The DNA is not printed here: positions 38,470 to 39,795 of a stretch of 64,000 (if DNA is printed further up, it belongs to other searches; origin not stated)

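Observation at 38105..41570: MamK-like actin and a membrane-anchored cell-wall amidase are wedged between thyA and folA in one tight operon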

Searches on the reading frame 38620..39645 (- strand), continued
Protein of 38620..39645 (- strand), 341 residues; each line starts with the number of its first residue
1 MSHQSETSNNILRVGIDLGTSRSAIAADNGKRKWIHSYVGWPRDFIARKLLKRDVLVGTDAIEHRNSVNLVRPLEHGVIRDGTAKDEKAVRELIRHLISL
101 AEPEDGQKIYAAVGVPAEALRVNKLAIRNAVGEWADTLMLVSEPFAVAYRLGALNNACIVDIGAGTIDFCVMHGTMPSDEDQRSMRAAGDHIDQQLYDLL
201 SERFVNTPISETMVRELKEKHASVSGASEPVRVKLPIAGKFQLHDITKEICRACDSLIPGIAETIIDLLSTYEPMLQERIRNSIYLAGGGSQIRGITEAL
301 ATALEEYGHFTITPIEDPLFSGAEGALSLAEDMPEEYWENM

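Call 73: fold_search(model_id=the predicted structure, library=pdb)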
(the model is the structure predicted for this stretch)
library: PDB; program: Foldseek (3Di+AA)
matches with E <= 10: 1270; with E <= 0.001: 812
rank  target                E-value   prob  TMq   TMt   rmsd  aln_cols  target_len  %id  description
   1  5ljv_A                3.6e-37  1.00  0.91  0.96   1.6       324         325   38  MamK double helical filament (released 2016-11-16)
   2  5ljw_A                4.0e-37  1.00  0.84  0.86   2.9       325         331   38  MamK non-polymerising A278D mutant bound to AMPPNP (released 2016-11-16)
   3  5ljw_B                9.9e-37  1.00  0.74  0.77   4.7       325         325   38  MamK non-polymerising A278D mutant bound to AMPPNP (released 2016-11-16)
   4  8r2n_A                8.8e-33  1.00  0.85  0.83   3.0       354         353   33  Structure of the BeeR filament (released 2025-03-05)
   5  5jyg_A                7.3e-25  1.00  0.84  0.87   2.9       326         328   37  Cryo-EM structure of the MamK filament at 6.5 A (released 2016-07-27)
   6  9a5t_B                1.0e-22  1.00  0.80  0.81   2.8       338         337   24  Integrative model of MBL-MREB by crosslinking MS and deep learning (released 2024-09-18)
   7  3eks                  2.5e-22  1.00  0.78  0.71   4.3       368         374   17  Crystal Structure of Monomeric Actin bound to Cytochalasin D (released 2008-10-07)
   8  6nbw_A                3.0e-22  1.00  0.78  0.73   4.1       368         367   17  Ternary Complex of Beta/Gamma-Actin with Profilin and AnCoA-NAA80 (released 2020-01-29)
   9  8oi8_A                3.0e-22  1.00  0.78  0.74   4.1       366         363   17  Cryo-EM structure of ADP-bound, filamentous beta-actin harboring the R183W mutation (released 2023-08-16)
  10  8a2r_A                3.8e-22  1.00  0.78  0.73   4.1       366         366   17  Cryo-EM structure of F-actin in the Mg2+-ADP-BeF3- nucleotide state. (released 2022-08-10)
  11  9jw0_B                5.2e-22  1.00  0.77  0.74   4.2       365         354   17  Structure of the N-terminal 3 domains (V1-V3) villin bound to actin (released 2025-10-15)
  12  8r3h_F                6.2e-22  1.00  0.80  0.74   3.8       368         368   16  Phalloidin bound F-actin (released 2025-05-21)
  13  1nlv_A                6.2e-22  1.00  0.76  0.72   4.3       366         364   18  Crystal Structure Of Dictyostelium Discoideum Actin Complexed With Ca ATP And Human Gelsolin Segment 1 (released 2003-01-21)
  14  7z8f_H                7.4e-22  1.00  0.80  0.73   3.8       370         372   16  Composite structure of dynein-dynactin-BICDR on microtubules (released 2022-07-27)
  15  4czl                  8.4e-22  1.00  0.77  0.78   3.9       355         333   24  C. crescentus MreB, monomeric, ADP (released 2014-06-25)
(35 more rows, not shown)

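Call 83: list_cluster_members(proteins=[P0125, P0126, P0127, P0128, P0129, P0130, P0131, P0132, P0134, P0146])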
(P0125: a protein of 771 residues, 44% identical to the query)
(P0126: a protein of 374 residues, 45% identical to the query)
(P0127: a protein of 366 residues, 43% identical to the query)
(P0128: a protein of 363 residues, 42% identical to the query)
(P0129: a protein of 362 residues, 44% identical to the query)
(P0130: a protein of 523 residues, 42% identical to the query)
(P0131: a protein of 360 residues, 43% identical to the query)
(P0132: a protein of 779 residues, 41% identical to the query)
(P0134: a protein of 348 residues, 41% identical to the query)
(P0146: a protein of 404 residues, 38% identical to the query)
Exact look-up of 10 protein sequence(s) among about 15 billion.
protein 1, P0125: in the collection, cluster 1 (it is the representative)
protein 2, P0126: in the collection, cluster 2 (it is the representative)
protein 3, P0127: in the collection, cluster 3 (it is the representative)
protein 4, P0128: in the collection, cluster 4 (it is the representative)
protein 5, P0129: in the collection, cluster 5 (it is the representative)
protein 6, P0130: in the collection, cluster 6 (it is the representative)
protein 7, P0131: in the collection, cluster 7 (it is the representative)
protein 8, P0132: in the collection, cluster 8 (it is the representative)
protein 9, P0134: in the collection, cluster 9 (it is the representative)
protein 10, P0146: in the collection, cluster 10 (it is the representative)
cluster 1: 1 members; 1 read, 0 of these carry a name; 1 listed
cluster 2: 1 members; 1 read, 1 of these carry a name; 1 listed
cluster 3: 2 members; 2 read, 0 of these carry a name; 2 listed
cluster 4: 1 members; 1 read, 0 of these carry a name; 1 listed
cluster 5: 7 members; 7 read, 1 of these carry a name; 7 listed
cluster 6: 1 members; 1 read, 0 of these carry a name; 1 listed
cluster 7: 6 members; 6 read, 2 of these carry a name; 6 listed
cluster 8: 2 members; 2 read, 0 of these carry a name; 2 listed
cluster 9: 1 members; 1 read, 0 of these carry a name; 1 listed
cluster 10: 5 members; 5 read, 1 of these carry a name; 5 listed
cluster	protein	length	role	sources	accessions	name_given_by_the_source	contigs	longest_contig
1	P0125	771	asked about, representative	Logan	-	-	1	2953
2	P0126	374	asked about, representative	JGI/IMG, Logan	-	rod shape-determining protein MreB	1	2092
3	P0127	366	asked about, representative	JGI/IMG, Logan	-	-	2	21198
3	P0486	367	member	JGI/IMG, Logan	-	-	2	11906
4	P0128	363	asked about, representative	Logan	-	-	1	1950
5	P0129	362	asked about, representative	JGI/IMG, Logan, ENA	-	-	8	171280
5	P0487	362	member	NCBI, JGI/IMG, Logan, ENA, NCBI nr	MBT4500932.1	MAG: hypothetical protein HOC74_24595 [Gemmatimonadetes bacterium] | rod shape-determining protein MreB | hypothetical protein [Gemmatimonadota bacterium]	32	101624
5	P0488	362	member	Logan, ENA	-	-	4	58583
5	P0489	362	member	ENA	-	-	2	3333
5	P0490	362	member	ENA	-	-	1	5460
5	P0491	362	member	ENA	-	-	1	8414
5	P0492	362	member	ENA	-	-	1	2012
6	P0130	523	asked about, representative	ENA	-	-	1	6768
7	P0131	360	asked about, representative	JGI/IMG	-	-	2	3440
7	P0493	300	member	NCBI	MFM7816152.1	MAG: rod shape-determining protein, partial [Verrucomicrobiota bacterium]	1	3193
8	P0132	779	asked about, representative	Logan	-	-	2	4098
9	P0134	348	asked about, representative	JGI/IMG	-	-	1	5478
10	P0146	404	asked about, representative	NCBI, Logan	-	-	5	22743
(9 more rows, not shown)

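Call 84: list_cluster_members(proteins=[P0144, P0177, P0174, P0163, P0172, P0154, P0158, P0164, P0169, P0171])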
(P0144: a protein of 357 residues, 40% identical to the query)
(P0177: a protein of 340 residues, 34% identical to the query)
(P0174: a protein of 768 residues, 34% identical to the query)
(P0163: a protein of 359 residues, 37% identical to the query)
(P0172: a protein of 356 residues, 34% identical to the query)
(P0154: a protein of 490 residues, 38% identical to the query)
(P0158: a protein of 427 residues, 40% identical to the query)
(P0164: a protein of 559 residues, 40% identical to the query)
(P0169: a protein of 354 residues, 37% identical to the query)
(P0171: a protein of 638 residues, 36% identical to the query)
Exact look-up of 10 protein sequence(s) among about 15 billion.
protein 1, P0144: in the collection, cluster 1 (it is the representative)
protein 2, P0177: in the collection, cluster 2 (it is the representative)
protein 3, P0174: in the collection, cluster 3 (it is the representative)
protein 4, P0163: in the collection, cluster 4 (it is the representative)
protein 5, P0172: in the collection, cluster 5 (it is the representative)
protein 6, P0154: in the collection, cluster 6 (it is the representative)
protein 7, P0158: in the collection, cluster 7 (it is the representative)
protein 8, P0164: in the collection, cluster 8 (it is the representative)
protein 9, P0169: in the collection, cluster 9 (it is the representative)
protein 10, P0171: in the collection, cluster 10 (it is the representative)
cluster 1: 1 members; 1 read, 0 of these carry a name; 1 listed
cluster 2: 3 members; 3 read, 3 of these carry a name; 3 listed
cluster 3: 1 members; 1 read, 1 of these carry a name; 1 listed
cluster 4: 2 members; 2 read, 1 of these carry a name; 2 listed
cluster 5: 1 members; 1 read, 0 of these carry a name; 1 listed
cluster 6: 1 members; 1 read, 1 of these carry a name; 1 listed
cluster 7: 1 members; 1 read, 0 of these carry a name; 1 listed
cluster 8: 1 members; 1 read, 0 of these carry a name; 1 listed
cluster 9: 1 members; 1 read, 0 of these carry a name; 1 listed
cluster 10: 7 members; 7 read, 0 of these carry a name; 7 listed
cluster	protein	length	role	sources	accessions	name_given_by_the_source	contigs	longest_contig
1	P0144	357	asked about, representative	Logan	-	-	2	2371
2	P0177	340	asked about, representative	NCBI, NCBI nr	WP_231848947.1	MamK family actin-like protein [Paramagnetospirillum magneticum]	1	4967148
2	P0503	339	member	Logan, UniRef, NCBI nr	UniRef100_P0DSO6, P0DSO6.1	MamK-like protein n=2 Tax=Paramagnetospirillum magneticum TaxID=84159 RepID=MAMKL_PARM1 | RecName: Full=MamK-like protein; AltName: Full=Magnetosome cytoskeleton protein MamK-like ...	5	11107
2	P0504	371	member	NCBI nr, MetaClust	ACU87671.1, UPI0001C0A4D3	mamK-like protein [synthetic construct] | status=active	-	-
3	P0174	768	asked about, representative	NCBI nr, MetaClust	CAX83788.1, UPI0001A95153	Magnetosome protein MamK (MreB-actin-like) [uncultured bacterium] | status=active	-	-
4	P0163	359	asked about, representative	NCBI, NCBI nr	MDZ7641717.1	MAG: rod shape-determining protein [Desulfurivibrio sp.] | rod shape-determining protein [Desulfurivibrio sp.]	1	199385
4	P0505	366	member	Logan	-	-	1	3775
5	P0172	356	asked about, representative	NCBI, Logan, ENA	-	-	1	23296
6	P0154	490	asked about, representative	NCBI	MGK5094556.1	MamK family actin-like protein [Deltaproteobacteria bacterium TL4]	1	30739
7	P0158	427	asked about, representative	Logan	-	-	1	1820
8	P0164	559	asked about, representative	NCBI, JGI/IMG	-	-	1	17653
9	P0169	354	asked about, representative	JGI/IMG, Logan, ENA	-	-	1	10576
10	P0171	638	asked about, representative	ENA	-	-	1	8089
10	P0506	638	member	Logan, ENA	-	-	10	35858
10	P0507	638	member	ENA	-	-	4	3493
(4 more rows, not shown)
